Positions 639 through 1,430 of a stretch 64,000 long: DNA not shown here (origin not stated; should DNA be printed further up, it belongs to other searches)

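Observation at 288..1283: Three-gene toxin-antitoxin operon with HEPN-like third gene and a leaderless consensus promoter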

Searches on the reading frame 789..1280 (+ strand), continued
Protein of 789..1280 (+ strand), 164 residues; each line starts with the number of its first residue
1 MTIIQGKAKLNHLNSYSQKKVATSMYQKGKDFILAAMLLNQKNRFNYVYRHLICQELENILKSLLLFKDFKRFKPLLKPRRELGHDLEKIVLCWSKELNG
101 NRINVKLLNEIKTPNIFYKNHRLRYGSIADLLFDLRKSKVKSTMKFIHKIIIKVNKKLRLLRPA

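Call 38: find_encoding_contigs(protein=P0194, flank=3000, max_places=2)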
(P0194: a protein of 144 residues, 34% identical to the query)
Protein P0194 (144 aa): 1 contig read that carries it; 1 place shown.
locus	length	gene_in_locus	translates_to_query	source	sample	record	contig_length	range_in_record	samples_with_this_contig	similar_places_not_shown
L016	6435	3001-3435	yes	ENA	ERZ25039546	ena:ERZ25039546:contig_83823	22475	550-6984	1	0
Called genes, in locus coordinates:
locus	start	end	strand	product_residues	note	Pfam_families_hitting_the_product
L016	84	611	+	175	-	PF00190:Cupin_1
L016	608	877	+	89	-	PF01844:HNH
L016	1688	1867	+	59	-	PF13384:HTH_23 (weak), PF22943:HTH_68 (weak), PF04545:Sigma70_r4 (weak), PF13518:HTH_28 (weak)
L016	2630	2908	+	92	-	-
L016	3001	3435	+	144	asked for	-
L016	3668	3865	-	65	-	-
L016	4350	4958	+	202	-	PF01656:CbiA (weak), PF13614:AAA_31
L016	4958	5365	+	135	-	-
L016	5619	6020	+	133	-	PF10083:DUF2321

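Call 39: find_encoding_contigs(protein=P0034, flank=3000, max_places=2)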
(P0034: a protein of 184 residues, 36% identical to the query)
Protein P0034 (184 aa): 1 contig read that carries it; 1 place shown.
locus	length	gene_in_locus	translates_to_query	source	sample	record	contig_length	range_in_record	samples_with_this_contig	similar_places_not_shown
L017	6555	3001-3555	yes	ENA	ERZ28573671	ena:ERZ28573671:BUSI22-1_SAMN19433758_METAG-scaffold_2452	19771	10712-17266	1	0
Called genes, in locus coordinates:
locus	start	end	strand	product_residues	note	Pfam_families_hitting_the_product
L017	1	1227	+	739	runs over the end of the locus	PF03176:MMPL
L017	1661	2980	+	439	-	PF10079:Rossmann-like_BshC, PF24850:CC_BshC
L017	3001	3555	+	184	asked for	-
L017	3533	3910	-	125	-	-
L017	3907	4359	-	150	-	-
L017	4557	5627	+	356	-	PF00793:DAHP_synth_1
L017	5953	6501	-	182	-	-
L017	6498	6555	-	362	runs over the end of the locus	PF13174:TPR_6 (faint), PF07719:TPR_2 (faint), PF13414:TPR_11 (faint), PF14559:TPR_19 (weak), PF00034:Cytochrom_C, PF13442:Cytochrome_CBB3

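Call 40: find_encoding_contigs(protein=P0175, flank=3000, max_places=3)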
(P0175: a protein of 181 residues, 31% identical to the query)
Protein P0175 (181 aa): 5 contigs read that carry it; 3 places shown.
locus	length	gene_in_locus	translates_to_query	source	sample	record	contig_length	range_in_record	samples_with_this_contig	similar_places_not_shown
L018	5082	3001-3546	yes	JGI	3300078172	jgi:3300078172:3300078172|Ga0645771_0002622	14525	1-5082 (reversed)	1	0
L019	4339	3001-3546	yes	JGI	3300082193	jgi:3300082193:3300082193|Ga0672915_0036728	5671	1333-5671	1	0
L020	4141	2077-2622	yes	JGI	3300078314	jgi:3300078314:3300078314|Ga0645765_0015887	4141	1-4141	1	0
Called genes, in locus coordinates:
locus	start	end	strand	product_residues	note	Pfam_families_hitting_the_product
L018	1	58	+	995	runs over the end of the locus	PF13700:DUF4158, PF01526:DDE_Tnp_Tn3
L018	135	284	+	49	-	-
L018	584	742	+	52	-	-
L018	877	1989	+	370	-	PF02574:S-methyl_trans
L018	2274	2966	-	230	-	-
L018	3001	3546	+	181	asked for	-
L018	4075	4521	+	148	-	PF00011:HSP20, PF27746:Small_heat_shock_put (weak), PF17886:ArsA_HSP20 (weak)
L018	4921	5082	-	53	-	?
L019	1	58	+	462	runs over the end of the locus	?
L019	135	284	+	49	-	-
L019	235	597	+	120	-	-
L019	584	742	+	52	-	-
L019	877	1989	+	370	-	PF02574:S-methyl_trans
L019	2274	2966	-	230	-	-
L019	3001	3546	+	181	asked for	-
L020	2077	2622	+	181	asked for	-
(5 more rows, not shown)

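Call 52: find_related_loci(query=A3, collection=genome_contigs, flank=4000)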
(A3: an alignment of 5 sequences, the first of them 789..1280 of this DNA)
Query A3 (164 aa) in genome_contigs; peptide patterns used: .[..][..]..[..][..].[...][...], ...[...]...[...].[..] (x = any residue, [..] = any of these).
45 stretches matched a pattern; 9 encode a relative of the query (tblastn E <= 1e-3); 9 distinct loci.
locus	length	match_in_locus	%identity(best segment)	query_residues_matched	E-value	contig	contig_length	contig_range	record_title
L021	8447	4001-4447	40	1-151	2e-29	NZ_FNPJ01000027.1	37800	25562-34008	Nitrosomonas sp. Nm33, whole genome shotgun sequence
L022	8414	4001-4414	38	17-151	6e-25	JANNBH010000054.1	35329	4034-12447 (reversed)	MAG: Hyphomicrobiales bacterium isolate OTE_78_metabat_358 OTE_78_k141_2629075, whole genome shotgun sequence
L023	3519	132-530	42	13-146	5e-24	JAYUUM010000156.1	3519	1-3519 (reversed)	MAG: Arenimonas sp. isolate GL122_UP_metabat_61_sub GL122_UP_metabat_61_sub_155, whole genome shotgun sequence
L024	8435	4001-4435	32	11-158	3e-22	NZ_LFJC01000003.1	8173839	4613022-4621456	Bradyrhizobium nitroreducens strain TSA1 Contig01, whole genome shotgun sequence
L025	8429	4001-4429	34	12-151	8e-22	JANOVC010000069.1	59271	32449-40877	MAG: Rhodobiaceae bacterium isolate VAR_35_metabat_91 VAR_35_k141_3381227, whole genome shotgun sequence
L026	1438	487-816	42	22-134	8e-21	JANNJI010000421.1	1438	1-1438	MAG: Gammaproteobacteria bacterium isolate SOY_40_concoct_13 SOY_40_k141_1091570, whole genome shotgun sequence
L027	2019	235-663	32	17-159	4e-19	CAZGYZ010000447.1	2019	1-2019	MAG TPA_asm: uncultured Nitrospira sp. isolate ERP119705_co19_318 genome assembly, contig: NODE_136722_length_2019_cov_6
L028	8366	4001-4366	32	11-134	8e-14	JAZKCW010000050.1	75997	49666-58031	MAG: Gemmatimonadota bacterium isolate DC_HB_01_SPN181219-bin012_1 DCHB01SPN_B012_1_000000000050, whole genome shotgun s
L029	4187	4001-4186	44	1-62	6e-13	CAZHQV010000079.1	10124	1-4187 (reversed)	MAG TPA_asm: uncultured Dehalococcoidales bacterium isolate SRP068000_co4_61 genome assembly, contig: NODE_10369_length_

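Call 60: search_protein_families(library=pfam, proteins=[L032:4830-5630:+, L032:3157-3603:+], max_evalue=0.01)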
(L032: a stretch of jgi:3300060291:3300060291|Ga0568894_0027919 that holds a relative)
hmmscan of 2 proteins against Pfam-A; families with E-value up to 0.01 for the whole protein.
L032:4830-5630:+ (267 aa): 2 families
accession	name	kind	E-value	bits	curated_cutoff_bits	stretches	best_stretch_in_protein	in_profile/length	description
PF01797.21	Y1_Tnp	-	5.2e-09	36.7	23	1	11-123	4-121/121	Transposase IS200 like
PF13384.12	HTH_23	-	0.0013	18.9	24.6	1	227-264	4-39/50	Homeodomain-like domain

L032:3157-3603:+ (149 aa): 3 families
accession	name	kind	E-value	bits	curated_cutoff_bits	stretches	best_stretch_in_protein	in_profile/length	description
PF00583.31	Acetyltransf_1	-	4e-06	27.5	20.7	1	56-131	37-116/116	Acetyltransferase (GNAT) family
PF13673.13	Acetyltransf_10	-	2.9e-05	24.5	23.6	1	73-138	49-114/128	Acetyltransferase (GNAT) domain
PF13508.13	Acetyltransf_7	-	0.00022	22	27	1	58-132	9-83/84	Acetyltransferase (GNAT) domain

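Call 65: search_solved_structures(query=A1, max_evalue=10, show_alignments=0)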
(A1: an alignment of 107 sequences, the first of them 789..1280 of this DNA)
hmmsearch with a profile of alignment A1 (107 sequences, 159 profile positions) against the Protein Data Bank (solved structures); distinct sequences matched with E-value up to 10: 19.
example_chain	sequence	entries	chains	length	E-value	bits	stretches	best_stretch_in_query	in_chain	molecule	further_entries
5cwp_A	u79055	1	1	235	0.012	18.4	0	76-113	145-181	Designed helical repeat protein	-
6xss_A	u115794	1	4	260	0.065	16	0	76-112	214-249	C4_nat_HFuse-7900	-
6n4n_C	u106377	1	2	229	0.066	16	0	75-111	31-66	Rosetta-designed danoprevir/NS3a complex reader 2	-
7x45_A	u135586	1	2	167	0.29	13.9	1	60-138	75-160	Interferon gamma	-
8f6r_A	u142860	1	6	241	0.33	13.7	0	76-112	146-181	De novo designed oligomeric protein C6-79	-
6kmu_G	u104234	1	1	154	0.41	13.4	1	90-130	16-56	Caspase-4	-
6kn1_C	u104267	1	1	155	0.45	13.3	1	90-130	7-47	Caspase-4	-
6kn1_A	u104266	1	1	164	0.48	13.2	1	90-130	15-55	Caspase-4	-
6kmv_U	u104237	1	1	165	0.49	13.2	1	90-130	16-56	Caspase-4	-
6kmv_I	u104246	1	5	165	0.49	13.2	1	90-130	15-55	Caspase-4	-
6kmv_E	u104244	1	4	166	0.5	13.2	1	90-130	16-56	Caspase-4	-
6kmv_B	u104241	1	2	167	0.5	13.2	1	90-130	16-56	Caspase-4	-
6kmu_A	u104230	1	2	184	0.62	12.9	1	90-130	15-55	Caspase-4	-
6kmu_C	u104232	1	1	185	0.63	12.8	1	90-130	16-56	Caspase-4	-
8f2r_H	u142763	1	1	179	0.72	12.7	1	68-119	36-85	COMM domain-containing protein 8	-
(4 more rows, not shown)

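Call 73: search_protein_families(library=phrogs, proteins=[window:789-1280:+, P0003, P0014], max_evalue=0.01)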
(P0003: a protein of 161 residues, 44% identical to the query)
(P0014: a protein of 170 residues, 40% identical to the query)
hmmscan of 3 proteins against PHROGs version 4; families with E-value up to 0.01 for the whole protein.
window:789-1280:+ (164 aa): 0 families

P0003 (161 aa): 0 families

P0014 (170 aa): 0 families

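Call 74: search_dna_similar(query=window:789-1280:+, collection=plasmids, mode=protein, max_evalue=0.001, max_rows=15)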
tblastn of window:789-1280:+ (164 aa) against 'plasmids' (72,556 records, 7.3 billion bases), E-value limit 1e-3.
No match.

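Call 75: search_dna_similar(query=window:789-1280:+, collection=phages, mode=protein, max_evalue=0.001, max_rows=15)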
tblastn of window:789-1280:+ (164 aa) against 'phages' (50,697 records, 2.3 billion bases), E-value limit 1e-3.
No match.

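Call 78: fold_search(model_id=the predicted structure, library=pdb)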
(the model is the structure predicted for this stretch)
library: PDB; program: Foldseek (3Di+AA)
matches with E <= 10: 90; with E <= 0.001: 0
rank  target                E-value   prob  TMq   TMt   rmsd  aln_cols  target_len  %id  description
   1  1wol                  1.5e+00  0.85  0.51  0.66   4.2       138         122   10  Crystal Structure of ST0689, an archaeal HEPN homologue (released 2005-11-22)
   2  7ae8_B                1.9e+00  0.18  0.33  0.35   9.6       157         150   11  Crystal structure of HEPN(R102A) toxin (released 2020-12-30)
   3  6hft                  1.9e+00  0.07  0.18  0.10  18.2       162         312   16  Hsp90 co-chaperone Cns1 from Saccharomyces cerevisiae (delta69) (released 2019-03-27)
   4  9soi_C                2.4e+00  0.06  0.18  0.21  14.1       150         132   12  CTLH-CRA domains of Maea-Twa1 mutant (A125G, Q126R, T127del, Q128E, A130Q, M143L, E144Q, L147F, A148S, F152Y and F160V (released 2026-02-18)
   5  2oer_A                2.5e+00  0.11  0.25  0.23  12.0       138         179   10  Probable Transcriptional Regulator from Pseudomonas aeruginosa (released 2007-01-30)
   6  2q00_A                2.6e+00  0.35  0.44  0.54   5.3       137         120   15  Crystal structure of the P95883_SULSO protein from Sulfolobus solfataricus. NESG target SsR10. (released 2007-05-29)
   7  7aue_R                2.7e+00  0.11  0.29  0.19  17.3       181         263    9  Melanocortin receptor 4 (MC4R) Gs protein complex (released 2021-04-28)
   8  6ak3_A                2.7e+00  0.10  0.25  0.18  16.1       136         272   12  Crystal structure of the human prostaglandin E receptor EP3 bound to prostaglandin E2 (released 2018-12-05)
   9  5njx_A                2.9e+00  0.06  0.20  0.09  17.6       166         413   13  Human FKBP51 protein in complex with C-terminal peptide of Human HSP 90-alpha (released 2017-11-08)
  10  9eea_A                3.2e+00  0.11  0.30  0.21  17.9       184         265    9  Cryo-EM structure of the adenosine A2A receptor intermediate bound to a miniGs heterotrimer (released 2025-04-09)
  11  3zci                  3.2e+00  0.04  0.19  0.17  17.9       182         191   14  Crystal structure of Helicobacter pylori T4SS protein CagL in a cubic crystal form with a distorted helical conformation (released 2013-10-09)
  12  7ae8_D                3.3e+00  0.14  0.31  0.33   8.0       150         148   13  Crystal structure of HEPN(R102A) toxin (released 2020-12-30)
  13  6m1i_A                3.3e+00  0.07  0.25  0.14  18.8       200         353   11  CryoEM structure of human PAC1 receptor in complex with PACAP38 (released 2020-03-11)
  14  3frs                  3.3e+00  0.05  0.19  0.18  14.8       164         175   13  Structure of human IST1(NTD) (residues 1-189)(p43212) (released 2009-06-30)
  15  5l0y_D                3.7e+00  0.06  0.19  0.20  17.8       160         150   12  Crystal Structure of a Sec72-ssa1 c-terminal peptide fusion protein (released 2017-03-22)
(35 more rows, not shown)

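Call 79: search_solved_structures(query=P0002, max_evalue=10, show_alignments=3)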
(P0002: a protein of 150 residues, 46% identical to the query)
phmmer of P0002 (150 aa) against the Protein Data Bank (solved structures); distinct sequences matched with E-value up to 10: 5.
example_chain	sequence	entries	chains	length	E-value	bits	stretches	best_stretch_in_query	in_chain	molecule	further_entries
7v21_A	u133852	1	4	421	0.9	12.7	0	104-134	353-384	Serine beta-lactamase-like protein LACTB, mitochondrial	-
2hw6_A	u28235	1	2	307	0.92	12.6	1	17-84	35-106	MAP kinase-interacting serine/threonine-protein kinase 1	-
5wvd_A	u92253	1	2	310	0.94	12.6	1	17-84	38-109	MAP kinase interacting serine/threonine kinase 1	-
28nt_V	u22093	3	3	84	1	12.5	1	5-46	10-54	Large ribosomal subunit protein bL27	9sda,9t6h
2f3o_A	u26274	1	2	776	1.5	12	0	95-143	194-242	pyruvate formate-lyase 2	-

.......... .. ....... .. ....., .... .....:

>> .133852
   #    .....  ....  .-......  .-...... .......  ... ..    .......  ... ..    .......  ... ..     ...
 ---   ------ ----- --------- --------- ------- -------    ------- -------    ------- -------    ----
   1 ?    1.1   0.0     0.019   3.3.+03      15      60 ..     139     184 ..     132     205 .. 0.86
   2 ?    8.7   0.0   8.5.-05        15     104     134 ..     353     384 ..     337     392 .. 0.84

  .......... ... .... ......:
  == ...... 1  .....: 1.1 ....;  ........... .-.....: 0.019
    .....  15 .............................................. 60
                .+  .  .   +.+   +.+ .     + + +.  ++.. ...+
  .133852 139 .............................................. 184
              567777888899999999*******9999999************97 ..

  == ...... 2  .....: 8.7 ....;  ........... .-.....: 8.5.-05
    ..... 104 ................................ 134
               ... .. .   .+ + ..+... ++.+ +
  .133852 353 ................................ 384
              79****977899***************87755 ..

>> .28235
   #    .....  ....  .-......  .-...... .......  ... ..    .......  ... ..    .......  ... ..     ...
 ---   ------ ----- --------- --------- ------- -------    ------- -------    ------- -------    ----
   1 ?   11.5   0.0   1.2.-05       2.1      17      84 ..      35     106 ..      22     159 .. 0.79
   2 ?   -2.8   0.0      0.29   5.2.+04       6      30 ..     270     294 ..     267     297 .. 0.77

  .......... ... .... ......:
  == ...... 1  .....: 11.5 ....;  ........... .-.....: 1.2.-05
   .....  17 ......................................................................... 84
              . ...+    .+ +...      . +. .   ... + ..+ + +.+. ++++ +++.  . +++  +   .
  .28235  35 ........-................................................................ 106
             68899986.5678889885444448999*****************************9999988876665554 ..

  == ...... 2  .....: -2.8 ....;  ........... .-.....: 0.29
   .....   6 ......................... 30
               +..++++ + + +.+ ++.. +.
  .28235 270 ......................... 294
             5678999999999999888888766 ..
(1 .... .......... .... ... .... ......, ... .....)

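Call 80: find_homologous_proteins(query=A1, max_evalue=10)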
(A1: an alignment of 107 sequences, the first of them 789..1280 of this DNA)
Query A1 (107 sequences) (164 aa, profile of the alignment): 62 proteins with E <= 10 among 7302 candidates.
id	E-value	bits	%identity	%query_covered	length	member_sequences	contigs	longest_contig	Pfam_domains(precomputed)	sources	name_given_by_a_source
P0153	4.9e-60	220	43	81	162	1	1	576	-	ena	-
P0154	1.2e-59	218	37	96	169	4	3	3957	-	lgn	-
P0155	1.1e-58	215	41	96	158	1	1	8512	-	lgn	-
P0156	6.5e-58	213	39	82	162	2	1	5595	-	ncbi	-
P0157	6.5e-58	213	36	96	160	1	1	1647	-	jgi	jgi:hypothetical protein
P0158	2.8e-56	207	39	90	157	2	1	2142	-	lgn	-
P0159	3.5e-56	207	35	75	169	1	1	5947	-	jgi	jgi:hypothetical protein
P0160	5.3e-56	207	38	80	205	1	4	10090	-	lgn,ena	-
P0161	7.2e-56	206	39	92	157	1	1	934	-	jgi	jgi:hypothetical protein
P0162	8.5e-56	206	35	90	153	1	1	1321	-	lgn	-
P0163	1.9e-55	205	38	82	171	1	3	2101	-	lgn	-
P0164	2.5e-55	204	45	74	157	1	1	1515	-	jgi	-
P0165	3.4e-55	204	42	88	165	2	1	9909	-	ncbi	-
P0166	6.6e-55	203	40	97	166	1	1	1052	-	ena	-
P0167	1.2e-54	202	37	75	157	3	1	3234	-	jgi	jgi:hypothetical protein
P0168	1.6e-54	202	38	83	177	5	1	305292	-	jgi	jgi:HEPN domain-containing protein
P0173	1.0e-52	196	41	76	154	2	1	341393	-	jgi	jgi:hypothetical protein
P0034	1.5e-51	192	36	83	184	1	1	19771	-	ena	-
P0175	6.5e-51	190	31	91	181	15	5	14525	-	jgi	jgi:hypothetical protein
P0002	3.1e-49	185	46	84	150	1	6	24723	-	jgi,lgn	-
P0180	4.7e-49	184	38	82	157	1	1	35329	-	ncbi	-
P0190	4.1e-44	168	34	74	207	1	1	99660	-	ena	-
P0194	5.1e-41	158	34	74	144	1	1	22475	-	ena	-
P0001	2.8e-40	155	100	85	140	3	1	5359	-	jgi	-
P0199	2.4e-36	143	48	82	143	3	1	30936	-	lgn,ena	-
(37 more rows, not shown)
